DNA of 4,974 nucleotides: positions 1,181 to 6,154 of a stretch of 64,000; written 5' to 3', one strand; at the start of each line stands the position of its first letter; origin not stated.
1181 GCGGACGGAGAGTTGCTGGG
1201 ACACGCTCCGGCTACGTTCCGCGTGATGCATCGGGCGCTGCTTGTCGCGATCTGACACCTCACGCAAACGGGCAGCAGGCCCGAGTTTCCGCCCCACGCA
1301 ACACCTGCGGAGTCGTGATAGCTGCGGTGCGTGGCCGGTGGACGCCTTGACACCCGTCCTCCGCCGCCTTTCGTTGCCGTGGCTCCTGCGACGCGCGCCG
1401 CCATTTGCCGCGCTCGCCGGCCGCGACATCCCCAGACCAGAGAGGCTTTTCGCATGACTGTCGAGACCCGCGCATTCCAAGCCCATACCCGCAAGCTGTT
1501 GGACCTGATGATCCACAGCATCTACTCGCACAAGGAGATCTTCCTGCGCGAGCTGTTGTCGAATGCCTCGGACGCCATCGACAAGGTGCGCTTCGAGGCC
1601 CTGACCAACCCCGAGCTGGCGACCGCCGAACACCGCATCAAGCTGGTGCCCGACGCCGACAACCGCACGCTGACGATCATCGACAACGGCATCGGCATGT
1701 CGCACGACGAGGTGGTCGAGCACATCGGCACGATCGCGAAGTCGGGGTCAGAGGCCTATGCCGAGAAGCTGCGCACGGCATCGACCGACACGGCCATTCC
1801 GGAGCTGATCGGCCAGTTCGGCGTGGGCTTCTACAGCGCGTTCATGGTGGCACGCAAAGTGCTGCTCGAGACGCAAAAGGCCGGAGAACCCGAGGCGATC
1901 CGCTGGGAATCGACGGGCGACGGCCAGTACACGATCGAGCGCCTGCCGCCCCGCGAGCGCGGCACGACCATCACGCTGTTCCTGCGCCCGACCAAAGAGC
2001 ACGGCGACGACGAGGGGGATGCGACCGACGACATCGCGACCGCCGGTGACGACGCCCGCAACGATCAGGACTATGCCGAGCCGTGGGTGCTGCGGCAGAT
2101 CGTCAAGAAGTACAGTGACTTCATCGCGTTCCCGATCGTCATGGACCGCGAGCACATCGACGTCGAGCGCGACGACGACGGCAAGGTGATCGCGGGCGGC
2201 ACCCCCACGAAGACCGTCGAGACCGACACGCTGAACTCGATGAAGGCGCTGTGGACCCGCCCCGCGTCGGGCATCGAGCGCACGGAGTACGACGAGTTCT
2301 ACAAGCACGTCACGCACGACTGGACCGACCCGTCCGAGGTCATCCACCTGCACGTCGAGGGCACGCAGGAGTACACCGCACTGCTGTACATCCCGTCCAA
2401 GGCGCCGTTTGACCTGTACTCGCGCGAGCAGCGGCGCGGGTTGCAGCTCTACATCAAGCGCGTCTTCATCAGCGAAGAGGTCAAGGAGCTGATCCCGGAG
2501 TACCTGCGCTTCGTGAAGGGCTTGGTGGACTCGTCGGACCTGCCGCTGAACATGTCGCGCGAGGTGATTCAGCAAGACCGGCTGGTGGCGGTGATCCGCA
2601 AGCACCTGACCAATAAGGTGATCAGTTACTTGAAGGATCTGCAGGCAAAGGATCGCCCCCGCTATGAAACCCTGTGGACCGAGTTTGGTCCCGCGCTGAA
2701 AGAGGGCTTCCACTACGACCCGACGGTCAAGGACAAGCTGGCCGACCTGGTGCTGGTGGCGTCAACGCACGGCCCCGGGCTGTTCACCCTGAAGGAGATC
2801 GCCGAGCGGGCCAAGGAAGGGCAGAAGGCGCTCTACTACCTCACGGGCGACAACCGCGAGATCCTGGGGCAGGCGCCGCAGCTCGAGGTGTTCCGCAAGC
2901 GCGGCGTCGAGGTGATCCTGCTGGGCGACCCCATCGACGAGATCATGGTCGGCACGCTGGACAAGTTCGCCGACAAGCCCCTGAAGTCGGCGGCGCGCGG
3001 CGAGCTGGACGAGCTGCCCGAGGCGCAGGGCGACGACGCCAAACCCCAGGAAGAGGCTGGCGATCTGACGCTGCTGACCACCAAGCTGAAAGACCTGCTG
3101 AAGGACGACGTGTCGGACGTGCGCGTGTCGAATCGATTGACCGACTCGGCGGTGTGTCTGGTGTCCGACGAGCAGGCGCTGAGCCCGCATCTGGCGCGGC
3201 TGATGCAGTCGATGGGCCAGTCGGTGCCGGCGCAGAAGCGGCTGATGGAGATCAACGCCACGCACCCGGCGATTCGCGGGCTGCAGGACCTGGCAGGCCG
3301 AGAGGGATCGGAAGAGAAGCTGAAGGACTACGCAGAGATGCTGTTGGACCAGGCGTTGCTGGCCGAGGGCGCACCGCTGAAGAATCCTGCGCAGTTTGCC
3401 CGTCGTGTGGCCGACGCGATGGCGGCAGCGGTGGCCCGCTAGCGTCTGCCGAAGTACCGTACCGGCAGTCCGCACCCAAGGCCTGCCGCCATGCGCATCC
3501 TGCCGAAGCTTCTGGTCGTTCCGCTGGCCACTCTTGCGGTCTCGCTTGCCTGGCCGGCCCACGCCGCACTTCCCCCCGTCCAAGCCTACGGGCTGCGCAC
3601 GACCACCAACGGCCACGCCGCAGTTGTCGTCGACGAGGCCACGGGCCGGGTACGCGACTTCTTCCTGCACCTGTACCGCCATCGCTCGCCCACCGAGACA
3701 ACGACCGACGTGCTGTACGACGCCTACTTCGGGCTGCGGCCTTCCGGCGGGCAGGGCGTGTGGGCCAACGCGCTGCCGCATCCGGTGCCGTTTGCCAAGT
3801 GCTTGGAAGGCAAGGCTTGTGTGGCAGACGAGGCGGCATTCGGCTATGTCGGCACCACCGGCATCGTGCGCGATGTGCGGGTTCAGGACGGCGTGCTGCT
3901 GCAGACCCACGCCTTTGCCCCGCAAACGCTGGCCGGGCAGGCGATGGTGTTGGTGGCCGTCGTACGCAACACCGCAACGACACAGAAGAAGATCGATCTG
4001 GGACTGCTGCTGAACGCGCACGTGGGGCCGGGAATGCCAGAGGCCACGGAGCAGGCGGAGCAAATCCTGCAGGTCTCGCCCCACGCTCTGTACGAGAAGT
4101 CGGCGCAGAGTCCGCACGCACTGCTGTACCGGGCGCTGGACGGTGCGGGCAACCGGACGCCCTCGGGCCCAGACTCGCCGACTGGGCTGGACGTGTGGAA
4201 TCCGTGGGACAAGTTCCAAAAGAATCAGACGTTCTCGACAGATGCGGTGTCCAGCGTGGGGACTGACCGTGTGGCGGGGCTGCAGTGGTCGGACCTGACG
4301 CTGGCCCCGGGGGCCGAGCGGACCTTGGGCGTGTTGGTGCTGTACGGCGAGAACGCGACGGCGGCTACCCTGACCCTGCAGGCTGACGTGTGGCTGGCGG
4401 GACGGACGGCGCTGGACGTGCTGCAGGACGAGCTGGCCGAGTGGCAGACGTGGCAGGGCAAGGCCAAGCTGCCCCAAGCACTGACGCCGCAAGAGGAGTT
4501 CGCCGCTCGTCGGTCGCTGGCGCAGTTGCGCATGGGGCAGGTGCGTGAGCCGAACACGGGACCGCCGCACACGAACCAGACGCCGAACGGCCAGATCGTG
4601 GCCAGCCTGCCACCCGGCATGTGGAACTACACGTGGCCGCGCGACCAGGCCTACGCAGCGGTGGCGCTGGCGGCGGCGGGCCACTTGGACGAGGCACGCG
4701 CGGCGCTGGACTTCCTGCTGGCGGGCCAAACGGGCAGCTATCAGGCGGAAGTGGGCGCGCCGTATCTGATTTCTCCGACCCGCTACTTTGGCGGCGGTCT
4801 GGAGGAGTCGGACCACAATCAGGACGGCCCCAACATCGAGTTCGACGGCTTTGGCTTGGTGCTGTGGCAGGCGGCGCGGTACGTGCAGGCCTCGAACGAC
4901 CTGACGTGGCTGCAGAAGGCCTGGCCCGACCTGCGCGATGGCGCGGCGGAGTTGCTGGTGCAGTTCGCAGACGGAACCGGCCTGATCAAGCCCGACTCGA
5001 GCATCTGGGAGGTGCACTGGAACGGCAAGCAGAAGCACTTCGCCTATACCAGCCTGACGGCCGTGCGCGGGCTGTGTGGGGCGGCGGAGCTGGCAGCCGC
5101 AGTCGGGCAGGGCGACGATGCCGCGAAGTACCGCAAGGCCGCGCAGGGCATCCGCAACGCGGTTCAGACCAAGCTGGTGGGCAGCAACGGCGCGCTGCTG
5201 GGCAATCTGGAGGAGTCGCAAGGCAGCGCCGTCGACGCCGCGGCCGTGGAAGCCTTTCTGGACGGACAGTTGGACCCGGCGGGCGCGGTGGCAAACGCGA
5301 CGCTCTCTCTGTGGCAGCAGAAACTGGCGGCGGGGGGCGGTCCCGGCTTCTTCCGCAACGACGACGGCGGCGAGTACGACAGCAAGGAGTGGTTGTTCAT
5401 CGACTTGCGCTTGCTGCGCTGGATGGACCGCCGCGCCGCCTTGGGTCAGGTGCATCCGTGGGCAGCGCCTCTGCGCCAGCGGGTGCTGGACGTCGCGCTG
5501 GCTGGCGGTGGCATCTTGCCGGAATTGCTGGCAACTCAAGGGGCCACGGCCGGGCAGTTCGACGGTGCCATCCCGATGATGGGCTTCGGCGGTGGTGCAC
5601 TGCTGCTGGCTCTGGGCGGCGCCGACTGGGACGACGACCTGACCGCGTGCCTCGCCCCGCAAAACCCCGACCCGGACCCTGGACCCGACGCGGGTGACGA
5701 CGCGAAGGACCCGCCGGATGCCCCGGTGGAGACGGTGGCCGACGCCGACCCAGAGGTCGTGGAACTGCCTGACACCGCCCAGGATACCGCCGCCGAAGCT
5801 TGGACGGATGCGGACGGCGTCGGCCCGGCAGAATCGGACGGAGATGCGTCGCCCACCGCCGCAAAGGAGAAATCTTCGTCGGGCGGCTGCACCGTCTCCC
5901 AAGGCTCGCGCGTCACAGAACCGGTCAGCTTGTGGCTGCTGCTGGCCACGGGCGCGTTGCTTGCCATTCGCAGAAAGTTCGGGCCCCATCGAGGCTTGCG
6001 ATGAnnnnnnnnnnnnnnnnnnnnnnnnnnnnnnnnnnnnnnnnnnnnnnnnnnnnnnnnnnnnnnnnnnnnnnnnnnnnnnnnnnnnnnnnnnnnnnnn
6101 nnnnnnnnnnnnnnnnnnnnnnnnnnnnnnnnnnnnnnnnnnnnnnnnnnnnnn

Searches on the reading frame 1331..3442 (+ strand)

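Call 60: search_protein_families(library=pfam, proteins=[window:1331-3442:+], max_evalue=0.00001)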
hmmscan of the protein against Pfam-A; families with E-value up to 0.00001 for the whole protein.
window:1331-3442:+ (703 aa): 2 families
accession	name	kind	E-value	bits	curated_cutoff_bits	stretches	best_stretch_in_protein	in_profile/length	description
PF00183.23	HSP90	-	4.3e-123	412.4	24.4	1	247-701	1-490/518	Hsp90 protein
PF13589.12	HATPase_c_3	-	3.5e-09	37.3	25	1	74-204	9-118/137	Histidine kinase-, DNA gyrase B-, and HSP90-like ATPase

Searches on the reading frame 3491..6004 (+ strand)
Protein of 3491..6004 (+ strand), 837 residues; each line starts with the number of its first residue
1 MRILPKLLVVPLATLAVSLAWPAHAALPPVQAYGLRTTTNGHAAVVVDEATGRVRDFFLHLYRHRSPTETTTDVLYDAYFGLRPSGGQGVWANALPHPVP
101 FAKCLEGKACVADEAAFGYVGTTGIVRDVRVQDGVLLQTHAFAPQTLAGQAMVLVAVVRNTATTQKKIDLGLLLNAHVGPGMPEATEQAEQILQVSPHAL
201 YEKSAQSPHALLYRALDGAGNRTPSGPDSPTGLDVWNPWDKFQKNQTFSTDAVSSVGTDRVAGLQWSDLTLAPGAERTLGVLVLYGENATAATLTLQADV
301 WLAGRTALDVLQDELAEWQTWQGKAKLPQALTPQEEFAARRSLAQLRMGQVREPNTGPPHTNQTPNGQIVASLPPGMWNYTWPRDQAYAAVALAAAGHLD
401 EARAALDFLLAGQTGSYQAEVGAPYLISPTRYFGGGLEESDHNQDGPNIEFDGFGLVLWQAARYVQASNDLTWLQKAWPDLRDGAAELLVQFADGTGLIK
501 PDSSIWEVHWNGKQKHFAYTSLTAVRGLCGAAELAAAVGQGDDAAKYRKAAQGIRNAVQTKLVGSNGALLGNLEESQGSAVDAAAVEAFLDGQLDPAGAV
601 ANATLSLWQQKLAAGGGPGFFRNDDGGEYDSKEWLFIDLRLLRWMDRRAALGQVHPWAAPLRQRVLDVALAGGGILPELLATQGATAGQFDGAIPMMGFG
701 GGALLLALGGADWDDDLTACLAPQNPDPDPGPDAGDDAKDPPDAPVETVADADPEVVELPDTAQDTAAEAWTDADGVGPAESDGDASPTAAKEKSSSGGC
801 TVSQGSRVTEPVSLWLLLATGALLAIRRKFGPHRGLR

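Call 60: search_protein_families(library=pfam, proteins=[window:3491-6004:+], max_evalue=0.00001)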
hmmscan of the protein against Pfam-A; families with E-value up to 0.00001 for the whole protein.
window:3491-6004:+ (837 aa): 1 family
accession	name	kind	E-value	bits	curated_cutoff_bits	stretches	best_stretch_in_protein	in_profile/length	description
PF00723.27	Glyco_hydro_15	-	1.8e-13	50.7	22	1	365-585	21-248/427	Glycosyl hydrolases family 15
